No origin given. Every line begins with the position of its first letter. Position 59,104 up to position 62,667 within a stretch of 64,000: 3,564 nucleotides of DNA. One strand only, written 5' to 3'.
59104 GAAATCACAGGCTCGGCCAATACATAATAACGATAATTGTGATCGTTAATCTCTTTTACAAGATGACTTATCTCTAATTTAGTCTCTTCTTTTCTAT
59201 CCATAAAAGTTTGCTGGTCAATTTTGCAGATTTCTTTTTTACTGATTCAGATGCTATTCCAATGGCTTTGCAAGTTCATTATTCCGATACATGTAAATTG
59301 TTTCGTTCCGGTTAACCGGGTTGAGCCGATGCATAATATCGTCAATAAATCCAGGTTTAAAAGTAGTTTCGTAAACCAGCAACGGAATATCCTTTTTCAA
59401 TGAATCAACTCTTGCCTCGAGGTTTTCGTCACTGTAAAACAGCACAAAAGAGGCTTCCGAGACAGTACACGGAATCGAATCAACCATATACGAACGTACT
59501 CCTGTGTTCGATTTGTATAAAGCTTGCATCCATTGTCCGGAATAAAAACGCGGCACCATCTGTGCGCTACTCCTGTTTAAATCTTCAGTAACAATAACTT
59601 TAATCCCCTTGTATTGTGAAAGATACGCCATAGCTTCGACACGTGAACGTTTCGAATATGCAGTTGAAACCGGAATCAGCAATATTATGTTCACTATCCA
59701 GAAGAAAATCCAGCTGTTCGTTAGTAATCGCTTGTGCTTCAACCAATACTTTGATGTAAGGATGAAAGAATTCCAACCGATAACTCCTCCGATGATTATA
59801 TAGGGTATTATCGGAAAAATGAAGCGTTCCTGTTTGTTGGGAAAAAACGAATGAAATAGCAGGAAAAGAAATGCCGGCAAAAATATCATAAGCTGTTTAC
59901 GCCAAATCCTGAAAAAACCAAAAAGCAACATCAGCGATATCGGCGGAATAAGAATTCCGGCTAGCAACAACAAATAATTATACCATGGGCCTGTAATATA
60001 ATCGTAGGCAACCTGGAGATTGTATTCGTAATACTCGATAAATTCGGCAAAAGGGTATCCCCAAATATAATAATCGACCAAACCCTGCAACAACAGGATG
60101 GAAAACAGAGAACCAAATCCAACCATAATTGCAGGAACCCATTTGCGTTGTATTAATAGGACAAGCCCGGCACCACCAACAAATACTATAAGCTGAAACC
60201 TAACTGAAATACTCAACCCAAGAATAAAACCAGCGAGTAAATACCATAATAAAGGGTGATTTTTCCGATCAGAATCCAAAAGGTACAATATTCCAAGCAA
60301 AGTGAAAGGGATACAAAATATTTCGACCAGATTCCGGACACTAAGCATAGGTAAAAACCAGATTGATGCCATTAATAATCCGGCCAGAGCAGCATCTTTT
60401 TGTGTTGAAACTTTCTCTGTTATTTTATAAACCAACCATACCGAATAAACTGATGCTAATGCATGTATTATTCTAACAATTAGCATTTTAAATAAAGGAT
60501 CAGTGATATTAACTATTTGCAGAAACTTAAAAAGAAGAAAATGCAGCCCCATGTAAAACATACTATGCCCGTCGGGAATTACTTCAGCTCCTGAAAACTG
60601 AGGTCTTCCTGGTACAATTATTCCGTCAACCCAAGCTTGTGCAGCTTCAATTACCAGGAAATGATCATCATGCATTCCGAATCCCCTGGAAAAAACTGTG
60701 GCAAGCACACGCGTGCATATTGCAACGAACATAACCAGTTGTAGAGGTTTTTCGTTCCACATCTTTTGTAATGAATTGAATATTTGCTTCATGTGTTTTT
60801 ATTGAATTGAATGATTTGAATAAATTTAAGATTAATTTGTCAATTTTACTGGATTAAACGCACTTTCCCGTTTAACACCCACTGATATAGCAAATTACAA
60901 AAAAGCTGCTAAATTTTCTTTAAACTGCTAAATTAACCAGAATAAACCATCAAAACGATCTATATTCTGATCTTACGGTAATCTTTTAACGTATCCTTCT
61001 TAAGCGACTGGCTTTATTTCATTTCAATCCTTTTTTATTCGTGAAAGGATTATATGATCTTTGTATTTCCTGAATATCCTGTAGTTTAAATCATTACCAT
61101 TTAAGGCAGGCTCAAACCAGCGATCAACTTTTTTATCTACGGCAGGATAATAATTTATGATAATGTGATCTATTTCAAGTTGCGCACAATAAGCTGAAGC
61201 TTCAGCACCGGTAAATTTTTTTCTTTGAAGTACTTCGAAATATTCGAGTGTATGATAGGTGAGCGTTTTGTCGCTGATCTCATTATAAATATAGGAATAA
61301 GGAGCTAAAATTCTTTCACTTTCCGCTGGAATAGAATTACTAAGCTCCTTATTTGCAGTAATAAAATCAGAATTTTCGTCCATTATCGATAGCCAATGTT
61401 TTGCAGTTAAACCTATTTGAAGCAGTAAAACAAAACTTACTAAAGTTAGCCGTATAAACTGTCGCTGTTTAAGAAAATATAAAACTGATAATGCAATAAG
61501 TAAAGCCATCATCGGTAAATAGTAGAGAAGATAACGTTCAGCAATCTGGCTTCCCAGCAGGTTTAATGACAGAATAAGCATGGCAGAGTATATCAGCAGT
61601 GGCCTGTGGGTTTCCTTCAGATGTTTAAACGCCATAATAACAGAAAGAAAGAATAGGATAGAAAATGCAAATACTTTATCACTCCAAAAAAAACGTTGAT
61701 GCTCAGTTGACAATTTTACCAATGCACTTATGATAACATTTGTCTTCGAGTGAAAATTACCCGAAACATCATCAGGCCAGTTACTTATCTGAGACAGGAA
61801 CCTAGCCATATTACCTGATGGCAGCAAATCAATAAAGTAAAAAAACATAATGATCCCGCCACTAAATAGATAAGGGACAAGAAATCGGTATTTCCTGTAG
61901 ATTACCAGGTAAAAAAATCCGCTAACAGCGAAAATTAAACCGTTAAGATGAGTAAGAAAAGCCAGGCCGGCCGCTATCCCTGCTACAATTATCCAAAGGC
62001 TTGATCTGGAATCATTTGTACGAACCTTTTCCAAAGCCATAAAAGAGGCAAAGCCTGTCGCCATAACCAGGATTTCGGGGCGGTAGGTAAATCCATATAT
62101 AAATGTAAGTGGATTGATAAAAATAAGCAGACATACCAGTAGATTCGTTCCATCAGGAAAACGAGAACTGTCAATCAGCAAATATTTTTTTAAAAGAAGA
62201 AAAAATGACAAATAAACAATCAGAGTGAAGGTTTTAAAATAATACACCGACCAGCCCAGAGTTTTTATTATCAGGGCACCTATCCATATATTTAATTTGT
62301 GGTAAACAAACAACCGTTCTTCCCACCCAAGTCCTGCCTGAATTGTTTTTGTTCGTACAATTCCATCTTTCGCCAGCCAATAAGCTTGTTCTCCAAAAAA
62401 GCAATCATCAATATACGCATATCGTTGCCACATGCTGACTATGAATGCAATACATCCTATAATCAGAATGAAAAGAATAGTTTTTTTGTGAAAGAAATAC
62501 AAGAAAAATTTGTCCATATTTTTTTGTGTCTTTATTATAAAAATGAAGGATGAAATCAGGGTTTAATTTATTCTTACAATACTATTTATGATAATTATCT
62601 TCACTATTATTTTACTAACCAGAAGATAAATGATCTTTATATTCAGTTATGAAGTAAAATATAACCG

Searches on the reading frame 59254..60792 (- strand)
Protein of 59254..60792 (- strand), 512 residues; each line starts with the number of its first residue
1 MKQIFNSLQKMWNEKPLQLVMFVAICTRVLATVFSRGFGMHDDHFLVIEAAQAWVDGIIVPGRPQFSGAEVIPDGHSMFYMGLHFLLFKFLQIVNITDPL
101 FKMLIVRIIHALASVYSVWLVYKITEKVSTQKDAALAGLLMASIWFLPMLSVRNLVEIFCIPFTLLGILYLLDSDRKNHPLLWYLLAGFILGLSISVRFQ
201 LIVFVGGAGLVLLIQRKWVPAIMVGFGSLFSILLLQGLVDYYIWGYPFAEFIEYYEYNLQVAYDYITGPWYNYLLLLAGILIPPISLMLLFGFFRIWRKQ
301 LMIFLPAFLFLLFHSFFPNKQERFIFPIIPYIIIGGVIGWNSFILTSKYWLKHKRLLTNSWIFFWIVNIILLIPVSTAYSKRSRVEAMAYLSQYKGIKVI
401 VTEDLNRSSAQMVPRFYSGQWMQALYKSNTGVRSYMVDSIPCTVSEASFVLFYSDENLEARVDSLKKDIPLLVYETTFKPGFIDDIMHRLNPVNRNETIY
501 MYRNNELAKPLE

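Call 26: search_protein_families(library=pfam, proteins=[window:59254-60792:-], max_evalue=10)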
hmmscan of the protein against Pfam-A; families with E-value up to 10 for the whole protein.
window:59254-60792:- (512 aa): 4 families
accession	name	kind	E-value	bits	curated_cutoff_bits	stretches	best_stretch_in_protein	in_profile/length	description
PF03901.23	Glyco_transf_22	-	8.4e-19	68.5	23.8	1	77-398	54-385/414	Alg9-like mannosyltransferase family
PF13231.12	PMT_2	-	7.7e-13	49.4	26.1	1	102-234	20-153/160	Dolichyl-phosphate-mannose-protein mannosyltransferase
PF07438.16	DUF1514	-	0.16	12.3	25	1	361-395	2-37/62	Protein of unknown function (DUF1514)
PF15219.11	TEX12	-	0.17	12.6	27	1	443-473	12-42/85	Testis-expressed 12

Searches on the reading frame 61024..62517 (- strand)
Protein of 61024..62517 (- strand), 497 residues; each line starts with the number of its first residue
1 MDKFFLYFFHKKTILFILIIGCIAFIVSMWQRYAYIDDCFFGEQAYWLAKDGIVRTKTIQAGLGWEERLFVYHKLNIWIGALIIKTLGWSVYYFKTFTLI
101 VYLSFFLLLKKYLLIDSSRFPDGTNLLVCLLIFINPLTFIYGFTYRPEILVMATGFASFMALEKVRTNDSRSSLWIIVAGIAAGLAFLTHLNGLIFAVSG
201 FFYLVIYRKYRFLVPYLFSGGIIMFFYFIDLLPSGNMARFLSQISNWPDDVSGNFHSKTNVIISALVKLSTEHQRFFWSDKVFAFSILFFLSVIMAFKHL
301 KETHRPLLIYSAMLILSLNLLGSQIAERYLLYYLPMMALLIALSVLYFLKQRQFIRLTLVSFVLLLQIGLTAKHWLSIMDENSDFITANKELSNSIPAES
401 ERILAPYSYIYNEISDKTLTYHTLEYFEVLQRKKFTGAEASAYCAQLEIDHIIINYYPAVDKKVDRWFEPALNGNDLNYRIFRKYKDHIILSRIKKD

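Call 26: search_protein_families(library=pfam, proteins=[window:61024-62517:-], max_evalue=10)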
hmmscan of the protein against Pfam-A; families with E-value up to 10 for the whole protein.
window:61024-62517:- (497 aa): 2 families
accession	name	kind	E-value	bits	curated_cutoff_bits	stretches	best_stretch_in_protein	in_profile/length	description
PF20040.4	DUF6442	-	0.0011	19.6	25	1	123-190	30-96/102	Family of unknown function (DUF6442)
PF13231.12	PMT_2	-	0.0054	17.4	26.1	1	77-228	10-154/160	Dolichyl-phosphate-mannose-protein mannosyltransferase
